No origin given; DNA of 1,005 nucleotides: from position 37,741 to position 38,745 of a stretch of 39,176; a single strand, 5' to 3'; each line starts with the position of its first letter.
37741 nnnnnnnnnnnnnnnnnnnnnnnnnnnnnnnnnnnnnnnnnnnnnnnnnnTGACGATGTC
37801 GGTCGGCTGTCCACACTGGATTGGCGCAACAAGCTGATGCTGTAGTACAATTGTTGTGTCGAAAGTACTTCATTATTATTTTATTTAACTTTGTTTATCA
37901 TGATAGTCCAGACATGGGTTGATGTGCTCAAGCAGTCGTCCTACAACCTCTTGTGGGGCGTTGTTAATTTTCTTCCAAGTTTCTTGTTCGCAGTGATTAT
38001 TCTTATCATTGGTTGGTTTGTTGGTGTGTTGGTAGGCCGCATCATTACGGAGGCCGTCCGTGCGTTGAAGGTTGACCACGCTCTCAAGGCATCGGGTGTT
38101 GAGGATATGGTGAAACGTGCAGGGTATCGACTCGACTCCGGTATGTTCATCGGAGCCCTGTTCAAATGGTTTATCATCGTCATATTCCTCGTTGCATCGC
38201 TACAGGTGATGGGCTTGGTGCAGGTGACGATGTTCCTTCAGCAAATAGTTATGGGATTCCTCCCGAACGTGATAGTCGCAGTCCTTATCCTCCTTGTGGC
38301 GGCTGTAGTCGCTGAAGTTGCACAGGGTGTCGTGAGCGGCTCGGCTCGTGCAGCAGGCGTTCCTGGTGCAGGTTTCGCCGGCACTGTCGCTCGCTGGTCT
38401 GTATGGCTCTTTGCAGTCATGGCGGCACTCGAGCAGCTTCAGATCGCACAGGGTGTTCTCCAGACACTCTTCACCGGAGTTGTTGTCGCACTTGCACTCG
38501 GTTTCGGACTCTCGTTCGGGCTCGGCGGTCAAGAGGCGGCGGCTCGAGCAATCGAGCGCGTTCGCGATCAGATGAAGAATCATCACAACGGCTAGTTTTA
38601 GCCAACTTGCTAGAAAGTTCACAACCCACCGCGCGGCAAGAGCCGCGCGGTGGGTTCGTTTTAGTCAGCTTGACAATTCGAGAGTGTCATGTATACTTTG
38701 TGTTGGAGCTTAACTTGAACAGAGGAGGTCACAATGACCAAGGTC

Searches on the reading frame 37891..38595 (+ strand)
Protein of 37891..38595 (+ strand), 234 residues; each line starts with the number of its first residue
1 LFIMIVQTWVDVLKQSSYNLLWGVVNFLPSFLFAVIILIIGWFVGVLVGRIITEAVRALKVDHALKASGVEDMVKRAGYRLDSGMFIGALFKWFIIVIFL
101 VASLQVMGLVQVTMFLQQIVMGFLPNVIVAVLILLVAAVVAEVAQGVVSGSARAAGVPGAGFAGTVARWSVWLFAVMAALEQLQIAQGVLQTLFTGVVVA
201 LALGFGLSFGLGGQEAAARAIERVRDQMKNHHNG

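Call 78: search_protein_families(library=pfam, proteins=[window:37891-38595:+], max_evalue=0.00001)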
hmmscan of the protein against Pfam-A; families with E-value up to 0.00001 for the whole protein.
window:37891-38595:+ (234 aa): 1 family
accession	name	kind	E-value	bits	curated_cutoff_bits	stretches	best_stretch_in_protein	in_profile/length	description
PF05552.17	MS_channel_1st_1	-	1.7e-13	50.6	22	2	20-62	6-48/50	Mechanosensitive ion channel, conserved TM helix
